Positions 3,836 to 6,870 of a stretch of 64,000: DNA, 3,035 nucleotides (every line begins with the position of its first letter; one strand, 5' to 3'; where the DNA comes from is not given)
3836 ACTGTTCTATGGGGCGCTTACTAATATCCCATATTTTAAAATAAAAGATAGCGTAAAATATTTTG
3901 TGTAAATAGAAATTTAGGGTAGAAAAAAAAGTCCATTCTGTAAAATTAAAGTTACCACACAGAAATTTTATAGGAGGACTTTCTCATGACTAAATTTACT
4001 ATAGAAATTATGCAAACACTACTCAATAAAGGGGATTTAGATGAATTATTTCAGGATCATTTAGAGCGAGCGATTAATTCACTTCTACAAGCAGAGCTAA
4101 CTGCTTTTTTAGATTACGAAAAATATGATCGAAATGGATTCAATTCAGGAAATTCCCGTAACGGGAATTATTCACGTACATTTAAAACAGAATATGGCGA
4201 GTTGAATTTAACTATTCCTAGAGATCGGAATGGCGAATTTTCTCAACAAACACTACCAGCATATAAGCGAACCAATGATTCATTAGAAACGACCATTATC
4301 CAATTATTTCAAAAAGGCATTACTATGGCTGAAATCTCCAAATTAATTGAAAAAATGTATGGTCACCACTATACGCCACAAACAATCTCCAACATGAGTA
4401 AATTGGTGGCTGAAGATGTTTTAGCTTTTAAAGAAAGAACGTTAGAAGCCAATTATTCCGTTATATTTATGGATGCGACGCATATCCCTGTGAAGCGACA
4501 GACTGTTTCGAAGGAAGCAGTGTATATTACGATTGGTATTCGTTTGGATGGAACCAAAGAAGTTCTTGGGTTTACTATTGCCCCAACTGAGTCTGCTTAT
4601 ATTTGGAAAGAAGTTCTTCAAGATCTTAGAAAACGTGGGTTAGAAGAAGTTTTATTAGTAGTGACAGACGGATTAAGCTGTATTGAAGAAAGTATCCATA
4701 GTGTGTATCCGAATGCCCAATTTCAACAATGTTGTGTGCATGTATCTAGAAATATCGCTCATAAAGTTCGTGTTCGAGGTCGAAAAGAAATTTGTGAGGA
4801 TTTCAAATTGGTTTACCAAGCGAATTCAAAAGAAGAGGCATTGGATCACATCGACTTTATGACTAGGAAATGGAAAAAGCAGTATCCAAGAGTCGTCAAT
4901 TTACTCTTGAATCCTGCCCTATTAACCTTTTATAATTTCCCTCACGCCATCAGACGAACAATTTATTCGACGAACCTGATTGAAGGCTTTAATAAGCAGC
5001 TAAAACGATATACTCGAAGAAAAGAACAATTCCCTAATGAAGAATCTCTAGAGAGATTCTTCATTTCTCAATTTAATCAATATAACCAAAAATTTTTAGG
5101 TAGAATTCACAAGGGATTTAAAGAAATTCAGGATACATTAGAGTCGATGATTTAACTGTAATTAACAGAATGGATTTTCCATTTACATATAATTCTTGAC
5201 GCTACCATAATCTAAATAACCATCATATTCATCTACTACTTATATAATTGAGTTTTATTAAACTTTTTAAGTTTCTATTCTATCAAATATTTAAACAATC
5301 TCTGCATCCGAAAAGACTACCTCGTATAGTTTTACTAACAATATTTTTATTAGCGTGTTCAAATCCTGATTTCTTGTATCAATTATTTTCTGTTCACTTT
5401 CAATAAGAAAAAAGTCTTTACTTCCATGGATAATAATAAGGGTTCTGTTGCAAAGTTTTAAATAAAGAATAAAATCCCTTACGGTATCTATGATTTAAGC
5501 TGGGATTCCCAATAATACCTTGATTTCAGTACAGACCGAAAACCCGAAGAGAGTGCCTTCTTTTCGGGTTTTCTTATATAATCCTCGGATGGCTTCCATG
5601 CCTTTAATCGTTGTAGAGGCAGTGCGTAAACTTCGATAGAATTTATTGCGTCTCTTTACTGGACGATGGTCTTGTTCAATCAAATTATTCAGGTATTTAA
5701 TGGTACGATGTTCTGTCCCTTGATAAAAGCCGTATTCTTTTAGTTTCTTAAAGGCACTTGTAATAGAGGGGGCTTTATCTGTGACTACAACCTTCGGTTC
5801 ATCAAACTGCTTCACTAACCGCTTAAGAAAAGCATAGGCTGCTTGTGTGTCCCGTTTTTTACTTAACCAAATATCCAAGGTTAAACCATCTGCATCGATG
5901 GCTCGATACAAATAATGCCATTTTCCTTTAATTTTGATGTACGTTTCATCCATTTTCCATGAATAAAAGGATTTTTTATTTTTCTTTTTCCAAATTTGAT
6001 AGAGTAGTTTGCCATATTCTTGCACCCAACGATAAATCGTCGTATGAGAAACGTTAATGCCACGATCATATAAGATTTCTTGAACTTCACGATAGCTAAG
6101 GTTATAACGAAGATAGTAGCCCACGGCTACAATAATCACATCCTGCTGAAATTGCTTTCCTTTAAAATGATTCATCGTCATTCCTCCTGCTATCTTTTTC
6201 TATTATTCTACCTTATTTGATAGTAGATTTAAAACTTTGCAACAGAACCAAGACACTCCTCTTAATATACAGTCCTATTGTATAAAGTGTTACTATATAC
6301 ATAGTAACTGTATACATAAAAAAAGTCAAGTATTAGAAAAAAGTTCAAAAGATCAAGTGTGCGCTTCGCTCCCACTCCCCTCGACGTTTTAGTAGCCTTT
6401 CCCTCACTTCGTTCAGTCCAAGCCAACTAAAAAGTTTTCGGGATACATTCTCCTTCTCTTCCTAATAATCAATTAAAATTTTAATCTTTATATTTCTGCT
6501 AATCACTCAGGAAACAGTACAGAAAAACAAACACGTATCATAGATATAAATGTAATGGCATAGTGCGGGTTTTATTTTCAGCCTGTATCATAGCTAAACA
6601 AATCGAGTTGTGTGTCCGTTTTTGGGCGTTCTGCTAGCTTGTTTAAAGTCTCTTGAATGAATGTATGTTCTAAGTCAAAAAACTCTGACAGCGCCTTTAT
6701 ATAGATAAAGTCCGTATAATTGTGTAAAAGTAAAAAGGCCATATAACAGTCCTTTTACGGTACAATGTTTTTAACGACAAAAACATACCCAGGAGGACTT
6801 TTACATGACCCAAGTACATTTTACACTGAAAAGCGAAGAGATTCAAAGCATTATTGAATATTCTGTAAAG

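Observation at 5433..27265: ~21.8-kb composite-transposon-like unit bounded by inverted IS1216 copies with an 8-bp direct repeat (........) at its outer flanks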

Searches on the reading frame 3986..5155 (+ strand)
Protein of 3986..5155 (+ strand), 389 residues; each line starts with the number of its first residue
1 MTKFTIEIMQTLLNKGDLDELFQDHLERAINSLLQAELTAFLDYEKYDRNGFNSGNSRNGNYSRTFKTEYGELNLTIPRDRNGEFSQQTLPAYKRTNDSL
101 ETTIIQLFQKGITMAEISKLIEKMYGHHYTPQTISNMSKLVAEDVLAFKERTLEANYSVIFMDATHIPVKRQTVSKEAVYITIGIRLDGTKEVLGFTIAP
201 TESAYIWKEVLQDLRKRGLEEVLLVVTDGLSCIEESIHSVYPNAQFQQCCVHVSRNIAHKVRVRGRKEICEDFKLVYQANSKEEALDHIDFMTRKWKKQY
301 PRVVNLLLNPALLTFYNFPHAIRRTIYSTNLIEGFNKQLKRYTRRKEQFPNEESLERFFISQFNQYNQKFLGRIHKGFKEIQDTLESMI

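Call 50: search_protein_families(library=ncbifam, proteins=[window:3986-5155:+])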
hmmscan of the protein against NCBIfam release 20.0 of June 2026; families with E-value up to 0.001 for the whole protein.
window:3986-5155:+ (389 aa): 4 families
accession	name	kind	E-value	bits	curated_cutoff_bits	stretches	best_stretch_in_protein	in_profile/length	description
NF033543.2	transpos_IS256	equivalog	7.3e-112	373.7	150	1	38-365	1-336/338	IS256 family transposase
NF041731.2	transpos_ISH6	equivalog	5.7e-18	64.9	240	1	19-260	27-269/414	ISH6 family transposase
NF033544.1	transpos_IS1249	exception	5.7e-14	52.1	300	1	153-268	89-188/382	IS1249 family transposase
NF033545.0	transpos_IS630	equivalog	0.0005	19.6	100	0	163-231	167-233/299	IS630 family transposase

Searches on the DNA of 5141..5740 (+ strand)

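Call 32: search_dna_similar(query=window:5141-5740:+, collection=plasmids, mode=near, max_rows=12)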
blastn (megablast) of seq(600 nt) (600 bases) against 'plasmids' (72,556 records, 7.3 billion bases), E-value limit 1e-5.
Records with a match: 1928; places in all: 7583; records where one place covers at least 80% of the query: 96.
Best place of each record, by identity: >=99% 1098; 95-99% 725; 90-95% 14; 80-90% 90; 60-80% 1.
By first word of the organism name: Enterococcus 1509; Lactococcus 203; Listeria 88; Staphylococcus 23; Streptococcus 20; Ligilactobacillus 20; Vagococcus 15; Tetragenococcus 12; Pediococcus 8; Latilactobacillus 8; and 12 more.
By predicted mobility (MOB-suite, as given by PLSDB): mobilizable 812; non-mobilizable 674; conjugative 442.
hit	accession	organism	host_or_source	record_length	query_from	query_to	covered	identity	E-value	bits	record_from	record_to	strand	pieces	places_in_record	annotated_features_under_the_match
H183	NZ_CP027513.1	Enterococcus faecium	Homo sapiens,blood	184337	1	600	100%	100.0%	0e+0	1109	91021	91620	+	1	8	IS6-like element IS1216 family transposase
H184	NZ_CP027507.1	Enterococcus faecium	Homo sapiens,not_blood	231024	1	600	100%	100.0%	0e+0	1109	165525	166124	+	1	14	IS6-like element IS1216 family transposase | IS256 family transposase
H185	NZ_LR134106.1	Enterococcus faecium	-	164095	1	600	100%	100.0%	0e+0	1109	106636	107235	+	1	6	IS6-like element IS1216 family transposase | IS256 family transposase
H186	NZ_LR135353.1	Enterococcus faecium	-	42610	1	600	100%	100.0%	0e+0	1109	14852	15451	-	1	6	IS6-like element IS1216 family transposase | IS256 family transposase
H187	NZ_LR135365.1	Enterococcus faecium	-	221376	1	600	100%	100.0%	0e+0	1109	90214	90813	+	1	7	IS6-like element IS1216 family transposase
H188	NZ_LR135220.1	Enterococcus faecium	-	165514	1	600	100%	100.0%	0e+0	1109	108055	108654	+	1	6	IS6-like element IS1216 family transposase | IS256 family transposase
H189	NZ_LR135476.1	Enterococcus faecium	-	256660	1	600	100%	100.0%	0e+0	1109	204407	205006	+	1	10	IS6-like element IS1216 family transposase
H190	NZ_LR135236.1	Enterococcus faecium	-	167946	1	600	100%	100.0%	0e+0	1109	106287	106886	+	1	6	IS6-like element IS1216 family transposase | IS256 family transposase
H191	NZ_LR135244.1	Enterococcus faecium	-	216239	1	600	100%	100.0%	0e+0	1109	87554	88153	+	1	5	IS6-like element IS1216 family transposase | IS256 family transposase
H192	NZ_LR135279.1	Enterococcus faecium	-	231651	1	600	100%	100.0%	0e+0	1109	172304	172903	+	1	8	IS6-like element IS1216 family transposase | IS256 family transposase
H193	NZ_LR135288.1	Enterococcus faecium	-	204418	1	600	100%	100.0%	0e+0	1109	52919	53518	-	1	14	IS6-like element IS1216 family transposase | IS256 family transposase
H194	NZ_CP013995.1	Enterococcus faecium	Homo sapiens,feces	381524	1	600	100%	100.0%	0e+0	1109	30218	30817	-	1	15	IS6-like element IS1216 family transposase | IS256 family transposase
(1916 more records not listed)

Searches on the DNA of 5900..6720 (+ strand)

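Call 42: search_dna_similar(query=window:5900-6720:+, collection=plasmids, mode=near, max_rows=60, rows=spread)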
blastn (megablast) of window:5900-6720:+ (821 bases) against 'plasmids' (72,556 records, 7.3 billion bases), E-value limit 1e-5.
Records with a match: 1962; places in all: 7481; records where one place covers at least 80% of the query: 80.
Best place of each record, by identity: >=99% 1674; 95-99% 200; 90-95% 47; 80-90% 40; 60-80% 1.
By first word of the organism name: Enterococcus 1525; Lactococcus 211; Listeria 76; Ligilactobacillus 28; Staphylococcus 23; Streptococcus 21; Pediococcus 17; Vagococcus 16; Tetragenococcus 12; Latilactobacillus 9; and 13 more.
By predicted mobility (MOB-suite, as given by PLSDB): mobilizable 823; non-mobilizable 684; conjugative 455.
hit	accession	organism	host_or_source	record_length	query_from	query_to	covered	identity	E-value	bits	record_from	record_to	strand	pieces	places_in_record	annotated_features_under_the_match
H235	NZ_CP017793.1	Enterococcus faecium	Homo sapiens,Peritoneal fluid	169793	1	821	100%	100.0%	0e+0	1517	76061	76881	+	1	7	IS6-like element IS1216 family transposase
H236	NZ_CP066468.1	Enterococcus faecium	Homo sapiens,cell culture,rectal swab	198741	1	821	100%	100.0%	0e+0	1517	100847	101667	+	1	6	IS6-like element IS1216 family transposase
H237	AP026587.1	Enterococcus faecium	Homo sapiens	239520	1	821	90%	100.0%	0e+0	1359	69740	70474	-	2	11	hypothetical protein (x2)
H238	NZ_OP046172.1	Enterococcus faecalis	-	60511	1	364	44%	99.2%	0e+0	654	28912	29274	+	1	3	IS6-like element IS1216 family transposase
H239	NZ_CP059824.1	Enterococcus faecium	Homo sapiens,blood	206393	1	362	44%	98.9%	0e+0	647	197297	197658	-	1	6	IS6-like element IS1216 family transposase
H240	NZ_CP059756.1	Enterococcus faecium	Homo sapiens,blood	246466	1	359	44%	99.2%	0e+0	647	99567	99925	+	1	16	IS6-like element IS1216 family transposase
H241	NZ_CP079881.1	Enterococcus lactis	pure culture,soil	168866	1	356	43%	99.7%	0e+0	652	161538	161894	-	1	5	IS6-like element IS1216 family transposase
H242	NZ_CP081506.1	Enterococcus faecalis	mixed culture,swine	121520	1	356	43%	99.2%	0e+0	643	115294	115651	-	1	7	IS6-like element IS1216 family transposase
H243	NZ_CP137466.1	Enterococcus faecium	Duck,feces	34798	1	354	43%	99.7%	0e+0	649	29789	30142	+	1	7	IS6-like element IS1216 family transposase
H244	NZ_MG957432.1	Enterococcus faecium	Homo sapiens,feecal sample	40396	1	353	43%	99.7%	0e+0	647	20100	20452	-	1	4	IS6-like element IS1216 family transposase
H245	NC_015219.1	Streptococcus gallolyticus subsp. gallolyticus ATCC BAA-2069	-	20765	1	352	43%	100.0%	0e+0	651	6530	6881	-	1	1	IS6-like element IS1216 family transposase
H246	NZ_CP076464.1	Enterococcus faecium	Homo sapiens,Screening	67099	1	352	43%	100.0%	0e+0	651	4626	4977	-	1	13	IS6-like element IS1216 family transposase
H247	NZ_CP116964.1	Enterococcus faecalis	mixed culture,duck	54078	1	352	43%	100.0%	0e+0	651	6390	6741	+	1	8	IS6-like element IS1216 family transposase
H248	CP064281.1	Enterococcus faecium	Homo sapiens,cell culture,clinical ...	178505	1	352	43%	100.0%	0e+0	651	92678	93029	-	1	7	none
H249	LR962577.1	Enterococcus faecalis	-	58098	1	352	43%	100.0%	0e+0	651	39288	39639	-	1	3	none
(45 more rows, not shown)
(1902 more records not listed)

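Call 58: search_dna_similar(query=window:6150-6720:+, collection=plasmids, mode=near, max_rows=60, rows=spread, max_evalue=1e-60)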
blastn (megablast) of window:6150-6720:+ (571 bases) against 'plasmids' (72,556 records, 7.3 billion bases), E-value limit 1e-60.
Records with a match: 303; places in all: 315; records where one place covers at least 80% of the query: 57.
Best place of each record, by identity: >=99% 105; 95-99% 35; 90-95% 139; 80-90% 24.
By first word of the organism name: Enterococcus 276; Streptococcus 7; Lactococcus 7; Ligilactobacillus 5; Vagococcus 3; Pediococcus 2; Clostridium 2; Bacillus 1.
By predicted mobility (MOB-suite, as given by PLSDB): non-mobilizable 142; conjugative 124; mobilizable 37.
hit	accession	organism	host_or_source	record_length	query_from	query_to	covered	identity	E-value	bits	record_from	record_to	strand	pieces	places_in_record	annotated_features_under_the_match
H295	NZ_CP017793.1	Enterococcus faecium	Homo sapiens,Peritoneal fluid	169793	1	571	100%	100.0%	0e+0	1055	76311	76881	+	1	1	IS6-like element IS1216 family transposase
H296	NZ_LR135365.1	Enterococcus faecium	-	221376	1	571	100%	100.0%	0e+0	1055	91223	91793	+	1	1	IS6-like element IS1216 family transposase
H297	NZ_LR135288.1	Enterococcus faecium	-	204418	1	571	100%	100.0%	0e+0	1055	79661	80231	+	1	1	none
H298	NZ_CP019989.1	Enterococcus faecium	Homo sapiens,rectal swab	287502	1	571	100%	100.0%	0e+0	1055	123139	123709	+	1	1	IS6-like element IS1216 family transposase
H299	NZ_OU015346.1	Enterococcus faecium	Homo sapiens,blood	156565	1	571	100%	100.0%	0e+0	1055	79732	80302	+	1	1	IS6-like element IS1216 family transposase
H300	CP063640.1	Enterococcus faecium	Homo sapiens,rectal swab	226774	1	571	100%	100.0%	0e+0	1055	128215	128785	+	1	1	IS6-like element IS1216 family transposase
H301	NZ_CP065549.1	Enterococcus faecium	Homo sapiens,Cell culture,Rectal swab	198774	1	571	100%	100.0%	0e+0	1055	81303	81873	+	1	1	IS6-like element IS1216 family transposase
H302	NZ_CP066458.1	Enterococcus faecium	Homo sapiens,cell culture,rectal swab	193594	1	571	100%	100.0%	0e+0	1055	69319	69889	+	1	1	IS6-like element IS1216 family transposase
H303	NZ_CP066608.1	Enterococcus faecium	Homo sapiens,cell culture,rectal swab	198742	1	571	100%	100.0%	0e+0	1055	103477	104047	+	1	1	IS6-like element IS1216 family transposase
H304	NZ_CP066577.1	Enterococcus faecium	Homo sapiens,cell culture,rectal swab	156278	1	571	100%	100.0%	0e+0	1055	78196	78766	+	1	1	IS6-like element IS1216 family transposase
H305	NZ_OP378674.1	Enterococcus faecium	-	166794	1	571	100%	99.0%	0e+0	1020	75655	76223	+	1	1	IS6-like element IS1216 family transposase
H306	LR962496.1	Enterococcus faecalis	-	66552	101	571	82%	99.8%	0e+0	863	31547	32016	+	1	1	none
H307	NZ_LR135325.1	Enterococcus faecium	-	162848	187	571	67%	100.0%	0e+0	712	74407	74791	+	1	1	none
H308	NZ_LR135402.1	Enterococcus faecium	-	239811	187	571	67%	100.0%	0e+0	712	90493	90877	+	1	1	none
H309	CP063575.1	Enterococcus faecium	Homo sapiens,rectal swab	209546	187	571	67%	100.0%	0e+0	712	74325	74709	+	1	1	none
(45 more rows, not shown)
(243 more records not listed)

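Call 59: get_annotated_region(hit=H306, flank=20000)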
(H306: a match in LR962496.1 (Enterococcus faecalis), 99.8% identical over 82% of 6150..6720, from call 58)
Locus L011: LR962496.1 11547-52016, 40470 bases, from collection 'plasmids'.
description: Enterococcus faecalis isolate 28157_4#145 genome assembly, plasmid: 2
organism: Enterococcus faecalis (NCBI taxid 1351)
taxonomy: Bacteria; Bacillota; Bacilli; Lactobacillales; Enterococcaceae; Enterococcus; Enterococcus faecalis
host: -; source: -; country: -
typing (MOB-suite, as given by PLSDB): mobilizable; replicon rep_cluster_980; relaxase MOBP,MOBT,MOBV
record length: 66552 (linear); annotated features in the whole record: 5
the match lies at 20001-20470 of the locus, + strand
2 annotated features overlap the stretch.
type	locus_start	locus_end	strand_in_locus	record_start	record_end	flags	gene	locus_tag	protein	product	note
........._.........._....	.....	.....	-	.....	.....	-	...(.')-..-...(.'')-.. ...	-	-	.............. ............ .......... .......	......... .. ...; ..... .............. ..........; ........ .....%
predicted_resistance_gene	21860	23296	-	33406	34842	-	aac(6')-Ie/aph(2'')-Ia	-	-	bifunctional aminoglycoside N-acetyltransferase AAC(6')-Ie/aminoglycoside O-phosphotransferase APH(2'')-Ia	predicted by amrfinderplus; class AMINOGLYCOSIDE; identity 100.0%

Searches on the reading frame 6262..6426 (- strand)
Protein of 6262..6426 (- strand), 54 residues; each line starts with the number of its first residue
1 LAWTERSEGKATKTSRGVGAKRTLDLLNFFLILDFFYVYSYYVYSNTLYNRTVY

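Call 75: search_protein_families(library=pfam, proteins=[window:6262-6426:-], max_evalue=0.01)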
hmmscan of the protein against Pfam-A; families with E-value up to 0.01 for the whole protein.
window:6262-6426:- (54 aa): 0 families
